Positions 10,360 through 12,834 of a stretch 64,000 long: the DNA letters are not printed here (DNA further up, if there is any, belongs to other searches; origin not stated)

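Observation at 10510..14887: Orphan GldL-GldM motor pair coupled to a beta-helix/OM-barrel gene instead of gldK/gldN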

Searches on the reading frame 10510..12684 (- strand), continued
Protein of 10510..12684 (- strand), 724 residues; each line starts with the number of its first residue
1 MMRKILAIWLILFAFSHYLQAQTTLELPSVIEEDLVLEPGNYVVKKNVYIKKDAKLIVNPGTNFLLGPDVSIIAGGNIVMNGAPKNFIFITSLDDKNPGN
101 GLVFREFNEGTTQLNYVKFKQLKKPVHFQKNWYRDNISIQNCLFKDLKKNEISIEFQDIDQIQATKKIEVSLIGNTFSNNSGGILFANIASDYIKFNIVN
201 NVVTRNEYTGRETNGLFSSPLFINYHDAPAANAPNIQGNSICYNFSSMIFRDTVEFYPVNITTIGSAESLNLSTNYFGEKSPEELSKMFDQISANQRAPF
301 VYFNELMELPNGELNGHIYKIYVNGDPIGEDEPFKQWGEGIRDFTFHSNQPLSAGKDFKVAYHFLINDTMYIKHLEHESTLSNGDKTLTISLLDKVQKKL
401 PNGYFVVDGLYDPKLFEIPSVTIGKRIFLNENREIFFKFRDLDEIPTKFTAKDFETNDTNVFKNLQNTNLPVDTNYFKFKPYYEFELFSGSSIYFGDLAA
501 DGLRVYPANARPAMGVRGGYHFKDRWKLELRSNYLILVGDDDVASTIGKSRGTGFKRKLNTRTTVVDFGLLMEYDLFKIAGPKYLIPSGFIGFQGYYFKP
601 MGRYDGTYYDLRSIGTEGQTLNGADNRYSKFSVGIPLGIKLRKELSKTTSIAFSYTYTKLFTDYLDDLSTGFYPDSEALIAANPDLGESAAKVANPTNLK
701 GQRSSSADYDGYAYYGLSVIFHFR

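Call 63: find_related_loci(query=A4, collection=genome_contigs, flank=8000)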
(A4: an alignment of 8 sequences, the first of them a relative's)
Query A4 (738 aa) in genome_contigs; peptide patterns used: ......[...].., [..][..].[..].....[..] (x = any residue, [..] = any of these).
273 stretches matched a pattern; 175 encode a relative of the query (tblastn E <= 1e-3); the best 80 are kept; 79 distinct loci.
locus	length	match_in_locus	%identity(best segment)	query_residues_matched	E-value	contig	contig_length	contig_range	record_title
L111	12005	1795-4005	62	1-738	0e+0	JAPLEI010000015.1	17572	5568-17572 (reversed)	MAG: Bacteroidetes bacterium isolate LacPavin_0419_WC53_MAG_42_9 LacPavin_0419_WC53_scaffold_472357, whole genome shotgu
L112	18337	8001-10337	60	1-738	0e+0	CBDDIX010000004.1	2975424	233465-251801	MAG: Sediminibacterium sp. isolate 88c32828-438c-4402-9610-0bf4f82d8354 genome assembly, contig: contig_4, whole genome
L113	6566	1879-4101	62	1-738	0e+0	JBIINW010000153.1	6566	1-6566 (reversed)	MAG: Sediminibacterium sp. isolate ME2002-09-24pf_3300044858_group1_bin54 Rohwer_bin529_scaffold_12583_c1, whole genome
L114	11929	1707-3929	61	1-738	0e+0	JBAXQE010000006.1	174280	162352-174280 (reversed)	MAG: Chitinophagia bacterium isolate ELA549 MAG549_6, whole genome shotgun sequence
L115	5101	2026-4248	61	1-738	0e+0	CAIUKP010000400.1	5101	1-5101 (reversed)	MAG: uncultured Bacteroidetes bacterium isolate Umea1_bin-3759 genome assembly, contig: bin-3759:400/413, whole genome s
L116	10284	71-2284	58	1-738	0e+0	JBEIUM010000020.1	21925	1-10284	MAG: Sediminibacterium sp. isolate Sample-111-S82-bin-100 Sample_111_S82-bin_100-k141_178424, whole genome shotgun seque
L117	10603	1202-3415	59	1-738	0e+0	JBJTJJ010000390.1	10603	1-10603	MAG: Sediminibacterium sp. isolate samp_4311_concoct_388 samp_4311_1334516, whole genome shotgun sequence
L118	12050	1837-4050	58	1-738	0e+0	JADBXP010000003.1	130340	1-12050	MAG: Chitinophagaceae bacterium isolate M043S1SP1A08QC M043S1_3, whole genome shotgun sequence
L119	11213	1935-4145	54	1-738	0e+0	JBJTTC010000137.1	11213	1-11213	MAG: Sediminibacterium sp. isolate samp_4446_semibin_60 samp_4446_574264, whole genome shotgun sequence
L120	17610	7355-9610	60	1-738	0e+0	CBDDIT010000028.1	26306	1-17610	MAG: Sediminibacterium sp. isolate 5cf5fc0a-1036-4e9e-b37d-ddaa3d9ee4e6 genome assembly, contig: contig_28, whole genome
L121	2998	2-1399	65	272-738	0e+0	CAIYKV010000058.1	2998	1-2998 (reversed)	MAG: uncultured Bacteroidetes bacterium isolate AM-2014_bin-0134 genome assembly, contig: bin-0134:058/275, whole genome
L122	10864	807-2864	68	1-738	0e+0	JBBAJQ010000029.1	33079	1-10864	MAG: Sediminibacterium sp. isolate EUL_015 ctg29-EUL_015, whole genome shotgun sequence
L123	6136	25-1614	55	201-738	5e-178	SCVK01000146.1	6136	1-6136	MAG: Chitinophagaceae bacterium isolate GW715_bin.51 GW715_bin.51-47755, whole genome shotgun sequence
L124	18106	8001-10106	37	4-731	2e-142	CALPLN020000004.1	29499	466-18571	MAG: Sediminibacterium ginsengisoli isolate HRS-ES4-bin-109 genome assembly, contig: HRS-ES4-C285, whole genome shotgun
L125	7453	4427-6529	36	5-732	5e-142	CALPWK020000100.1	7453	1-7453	MAG: Comamonas sp. lk isolate HRS-ES11-bin-33 genome assembly, contig: HRS-ES4-C5708, whole genome shotgun sequence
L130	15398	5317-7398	36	10-732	3e-138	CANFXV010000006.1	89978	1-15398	MAG: Bacteroidetes bacterium isolate Jr-16oct17-87 genome assembly, contig: Jr-16oct17-C511, whole genome shotgun sequen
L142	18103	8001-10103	35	4-731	2e-124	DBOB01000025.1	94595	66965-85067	MAG TPA_asm: Sediminibacterium sp. UBA657 UBA657_contig_716, whole genome shotgun sequence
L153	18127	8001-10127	34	3-738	4e-120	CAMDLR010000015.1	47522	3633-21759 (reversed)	MAG: Sediminibacterium ginsengisoli isolate TE-11nov19-236 genome assembly, contig: TE-11nov19-C745, whole genome shotgu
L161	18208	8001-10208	43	2-738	0e+0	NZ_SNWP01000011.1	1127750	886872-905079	Sediminibacterium goheungense strain DSM 28323 Ga0131262_102, whole genome shotgun sequence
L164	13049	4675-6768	33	1-736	4e-112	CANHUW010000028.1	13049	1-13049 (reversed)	MAG: Bacteroidetes bacterium isolate RE-27jun17-165 genome assembly, contig: RE-27jun17-C3836, whole genome shotgun sequ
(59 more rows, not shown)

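Call 70: search_protein_families(library=pfam, proteins=[L112:12-1097:+, L112:1094-5833:+, L161:31-4920:+, L161:4953-5873:+, L161:5888-6541:+, L161:6545-8008:+, L161:8010-10211:+, L124:5015-6607:+, L124:6625-7998:+], max_evalue=0.01)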
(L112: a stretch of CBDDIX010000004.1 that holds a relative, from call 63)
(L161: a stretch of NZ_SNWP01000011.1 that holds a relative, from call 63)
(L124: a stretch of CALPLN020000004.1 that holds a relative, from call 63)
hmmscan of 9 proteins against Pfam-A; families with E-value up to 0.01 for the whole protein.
L112:12-1097:+ (361 aa): 1 family
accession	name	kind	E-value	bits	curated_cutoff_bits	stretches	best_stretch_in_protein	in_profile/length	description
PF12080.14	GldM_4th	-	0.00022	22.3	24.6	1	293-359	44-113/114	GldM C-terminal domain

L112:1094-5833:+ (1579 aa): 3 families
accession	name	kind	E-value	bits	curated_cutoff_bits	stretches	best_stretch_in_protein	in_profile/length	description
PF19406.5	PKD_5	-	8.2e-54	179.9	25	10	417-504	2-88/88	PKD-like domain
PF13585.12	CHU_C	-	6.8e-22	77.8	27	1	1492-1577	4-86/86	CHU_C Type IX secretion signal domain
PF19081.6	Ig_7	-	3.4e-08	34.1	27.3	1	129-201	8-73/84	Ig-like domain CHU_C associated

L161:31-4920:+ (1629 aa): 6 families
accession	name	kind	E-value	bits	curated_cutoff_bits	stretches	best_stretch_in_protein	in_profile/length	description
PF19406.5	PKD_5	-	4.1e-77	254.6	25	11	833-914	2-88/88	PKD-like domain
PF13585.12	CHU_C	-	8.4e-17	61.5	27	1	1545-1627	4-86/86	CHU_C Type IX secretion signal domain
PF16128.11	DUF4840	-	1.4e-07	32.1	24.4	0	516-597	62-137/143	Domain of unknown function (DUF4840)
PF19081.6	Ig_7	-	3.6e-07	30.8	27.3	0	555-642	4-84/84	Ig-like domain CHU_C associated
PF19408.5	PKD_6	-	4.3e-05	24.2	25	0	1274-1339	3-68/82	PKD-like domain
PF13860.13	FlgD_ig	-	0.0002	21.7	27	1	1570-1612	25-73/79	FlgD Ig-like domain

L161:4953-5873:+ (306 aa): 1 family
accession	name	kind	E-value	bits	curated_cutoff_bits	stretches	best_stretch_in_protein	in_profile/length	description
PF11751.14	PorP_SprF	-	6.1e-21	75.6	22.3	1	30-281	11-255/273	Type IX secretion system membrane protein PorP/SprF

L161:5888-6541:+ (217 aa): 2 families
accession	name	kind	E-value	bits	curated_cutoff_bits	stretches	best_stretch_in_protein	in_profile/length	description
PF22827.1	GldL_N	-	2.7e-17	63.1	24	1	12-74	1-61/62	GldL N-terminal domain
PF06160.17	EzrA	-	0.0075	15.1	39.6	1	83-198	118-235/557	Septation ring formation regulator, EzrA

L161:6545-8008:+ (487 aa): 1 family
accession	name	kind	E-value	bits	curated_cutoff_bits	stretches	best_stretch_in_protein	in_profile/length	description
PF12080.14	GldM_4th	-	2.1e-07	32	24.6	1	377-485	3-113/114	GldM C-terminal domain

L161:8010-10211:+ (733 aa): 1 family
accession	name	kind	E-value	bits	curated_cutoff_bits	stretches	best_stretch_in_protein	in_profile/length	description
PF19573.5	DUF6089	-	5e-06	26.5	23.2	1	488-672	19-184/226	Domain of unknown function (DUF6089)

L124:5015-6607:+ (530 aa): 1 family
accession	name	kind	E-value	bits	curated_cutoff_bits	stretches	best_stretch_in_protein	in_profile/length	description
PF22827.1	GldL_N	-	3.8e-10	40.3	24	1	13-60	2-49/62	GldL N-terminal domain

L124:6625-7998:+ (457 aa): 1 family
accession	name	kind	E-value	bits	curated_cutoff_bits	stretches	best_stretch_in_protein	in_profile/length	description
PF12080.14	GldM_4th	-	1.1e-05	26.5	24.6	1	345-455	1-113/114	GldM C-terminal domain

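Call 71: search_protein_families(library=ncbifam, proteins=[L112:12-1097:+, L112:1094-5833:+, L161:31-4920:+, L161:4953-5873:+, L161:5888-6541:+, L161:6545-8008:+, L161:8010-10211:+, L124:5015-6607:+, L124:6625-7998:+], max_evalue=0.01)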
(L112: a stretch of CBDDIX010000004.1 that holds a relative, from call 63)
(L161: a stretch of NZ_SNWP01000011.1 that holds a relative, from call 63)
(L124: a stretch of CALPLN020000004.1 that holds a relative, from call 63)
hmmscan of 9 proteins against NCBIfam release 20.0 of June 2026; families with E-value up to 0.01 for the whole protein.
L112:12-1097:+ (361 aa): 0 families

L112:1094-5833:+ (1579 aa): 1 family
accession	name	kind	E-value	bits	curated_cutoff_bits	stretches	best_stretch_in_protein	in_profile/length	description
TIGR04131.1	Bac_Flav_CTERM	domain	3.1e-15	56.1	35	1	1493-1577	5-83/85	T9SS type B sorting domain-containing protein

L161:31-4920:+ (1629 aa): 1 family
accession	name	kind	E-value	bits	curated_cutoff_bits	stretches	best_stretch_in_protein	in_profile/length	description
TIGR04131.1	Bac_Flav_CTERM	domain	3.5e-14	52.7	35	1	1545-1627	4-83/85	T9SS type B sorting domain-containing protein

L161:4953-5873:+ (306 aa): 1 family
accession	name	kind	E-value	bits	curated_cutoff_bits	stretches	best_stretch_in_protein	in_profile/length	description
TIGR03519.1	T9SS_PorP_fam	subfamily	6.4e-18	65.2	90.55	1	7-301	5-290/292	PorP/SprF family type IX secretion system membrane protein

L161:5888-6541:+ (217 aa): 1 family
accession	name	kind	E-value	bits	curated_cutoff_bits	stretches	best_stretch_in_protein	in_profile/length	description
TIGR03513.1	GldL_gliding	equivalog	6.9e-17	62.1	68.3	1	8-199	3-184/247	type IX secretion system motor protein PorL/GldL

L161:6545-8008:+ (487 aa): 1 family
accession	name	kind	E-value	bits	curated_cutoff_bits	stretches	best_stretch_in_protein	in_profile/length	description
TIGR03517.2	GldM_gliding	equivalog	0.0084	14.9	180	0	1-34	1-34/524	type IX secretion system motor protein PorM/GldM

L161:8010-10211:+ (733 aa): 2 families
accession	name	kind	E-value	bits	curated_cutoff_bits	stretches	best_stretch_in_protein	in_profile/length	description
NF052316.1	T9SS_PorG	equivalog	3.6e-19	69.4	130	1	488-694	2-190/209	type IX secretion system protein PorG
NF047659.1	THC0290_0291_fam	equivalog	0.0098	15.4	125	0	557-607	115-165/260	THC0290_0291 family protein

L124:5015-6607:+ (530 aa): 1 family
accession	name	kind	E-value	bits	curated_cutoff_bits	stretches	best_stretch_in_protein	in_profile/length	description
TIGR03513.1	GldL_gliding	equivalog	1.6e-06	28.2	68.3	1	8-61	3-56/247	type IX secretion system motor protein PorL/GldL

L124:6625-7998:+ (457 aa): 0 families

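Call 76: search_protein_families(library=pfam, proteins=[L124:3697-4776:+, L124:10149-10607:+, L124:10660-11733:+, L142:10583-11080:+, L153:11088-17957:+, L118:4254-12050:+, L130:291-1337:+, L130:1339-2118:+, L124:3155-3676:+, L164:501-1418:+], max_evalue=0.01)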
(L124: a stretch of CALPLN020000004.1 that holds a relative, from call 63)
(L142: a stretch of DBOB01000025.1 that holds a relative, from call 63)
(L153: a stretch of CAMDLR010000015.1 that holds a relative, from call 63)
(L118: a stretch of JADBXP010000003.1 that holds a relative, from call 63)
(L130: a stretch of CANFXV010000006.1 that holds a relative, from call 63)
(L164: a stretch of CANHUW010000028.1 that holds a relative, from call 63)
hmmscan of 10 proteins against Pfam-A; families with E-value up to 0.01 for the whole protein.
L124:3697-4776:+ (359 aa): 3 families
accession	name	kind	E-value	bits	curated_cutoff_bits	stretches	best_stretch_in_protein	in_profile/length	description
PF12833.13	HTH_18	-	1.2e-09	38.7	33.6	1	273-352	1-77/80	Helix-turn-helix domain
PF00165.29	HTH_AraC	-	1.8e-06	28.4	26.6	1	318-346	7-34/42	Bacterial regulatory helix-turn-helix proteins, AraC family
PF16677.11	GP3_package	-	0.0074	16.9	29.4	0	256-328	19-93/105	DNA-packaging protein gp3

L124:10149-10607:+ (152 aa): 0 families

L124:10660-11733:+ (357 aa): 2 families
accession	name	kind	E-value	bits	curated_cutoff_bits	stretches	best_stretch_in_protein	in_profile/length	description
PF12833.13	HTH_18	-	1.6e-06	28.8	33.6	1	272-351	1-77/80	Helix-turn-helix domain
PF00165.29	HTH_AraC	-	0.0003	21.3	26.6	1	318-345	8-34/42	Bacterial regulatory helix-turn-helix proteins, AraC family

L142:10583-11080:+ (165 aa): 1 family
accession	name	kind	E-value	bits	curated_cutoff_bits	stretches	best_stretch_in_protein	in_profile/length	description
PF18962.6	Por_Secre_tail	-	2.9e-10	40.7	27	1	87-161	3-73/75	Secretion system C-terminal sorting domain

L153:11088-17957:+ (2289 aa): 1 family
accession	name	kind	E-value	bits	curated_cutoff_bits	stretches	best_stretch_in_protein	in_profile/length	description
PF19264.4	DUF5907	-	1e-13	51.7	27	3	773-828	1-58/80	Repeat of unknown function (DUF5907)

L118:4254-12050:+ (2599 aa): 2 families
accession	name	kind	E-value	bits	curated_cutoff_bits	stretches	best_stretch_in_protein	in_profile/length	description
PF19406.5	PKD_5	-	5.5e-56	186.9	25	9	2338-2420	2-86/88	PKD-like domain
PF22352.2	K319L-like_PKD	-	1.3e-45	153.7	27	3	218-302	1-84/84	K319L-like, PKD domain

L130:291-1337:+ (348 aa): 2 families
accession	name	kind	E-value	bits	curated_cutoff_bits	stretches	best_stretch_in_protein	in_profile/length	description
PF12412.13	DUF3667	-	1.4e-18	66.6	27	1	53-97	1-45/45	Protein of unknown function (DUF3667)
PF12773.13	DZR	-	0.0058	17.2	27.3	1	7-35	10-37/45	Double zinc ribbon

L130:1339-2118:+ (259 aa): 3 families
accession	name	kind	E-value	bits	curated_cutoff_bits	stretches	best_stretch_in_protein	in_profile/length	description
PF03819.22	MazG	-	4.3e-38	129.9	22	2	30-102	1-73/74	MazG nucleotide pyrophosphohydrolase domain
PF01503.22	PRA-PH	-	9.6e-10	39.2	21.3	1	148-220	11-84/86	Phosphoribosyl-ATP pyrophosphohydrolase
PF12643.12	MazG-like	-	4.5e-05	24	27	1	172-224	17-69/85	MazG-like family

L124:3155-3676:+ (173 aa): 5 families
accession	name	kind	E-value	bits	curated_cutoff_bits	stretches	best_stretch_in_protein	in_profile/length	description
PF00578.27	AhpC-TSA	-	6.6e-41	139.6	26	1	26-154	2-124/124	AhpC/TSA family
PF08534.16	Redoxin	-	3.9e-25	88.8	26.6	1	24-162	1-139/148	Redoxin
PF13911.12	AhpC-TSA_2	-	3.2e-05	24.7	27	1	72-128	2-58/114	AhpC/TSA antioxidant enzyme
PF02630.20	SCO1-SenC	-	0.0011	19.3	22.8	1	31-102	3-76/134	SCO1/SenC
PF13905.12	Thioredoxin_8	-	0.0027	18.4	27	1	51-124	2-79/94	Thioredoxin-like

L164:501-1418:+ (305 aa): 12 families
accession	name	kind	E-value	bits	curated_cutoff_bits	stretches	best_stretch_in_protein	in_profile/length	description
PF01370.27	Epimerase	-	1.3e-20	74.3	20.9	1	4-229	1-238/240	NAD dependent epimerase/dehydratase family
PF08338.16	DUF1731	-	3.8e-17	62.2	27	1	258-304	1-47/47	Domain of unknown function (DUF1731)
PF16363.11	GDP_Man_Dehyd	-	3.4e-07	30.5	27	1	5-130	1-142/332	GDP-mannose 4,6 dehydratase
PF13460.12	NAD_binding_10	-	3.3e-05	24.3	27.2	1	8-125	1-108/184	NAD(P)H-binding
PF05368.20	NmrA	-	3.9e-05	23.8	27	1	2-38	3-40/298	NmrA-like family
PF08659.16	KR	-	9.9e-05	22.8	22.6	1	3-37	2-37/180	KR domain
PF04321.23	RmlD_sub_bind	-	0.00013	21.6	27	1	3-70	2-59/287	RmlD substrate binding domain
PF01073.25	3Beta_HSD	-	0.00029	20.4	22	1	5-135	1-135/280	3-beta hydroxysteroid dehydrogenase/isomerase family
PF03807.23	F420_oxidored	-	0.00096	20.1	21.6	1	9-45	6-44/94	NADP oxidoreductase coenzyme F420-dependent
PF03435.24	Sacchrp_dh_NADP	-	0.0018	19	25.1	0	4-70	1-44/129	Saccharopine dehydrogenase NADP binding domain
PF01118.30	Semialdhyde_dh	-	0.0023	18.8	26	1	4-84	2-88/121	Semialdehyde dehydrogenase, NAD binding domain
PF00106.31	adh_short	-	0.0038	17.2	26.6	1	2-41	1-40/195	short chain dehydrogenase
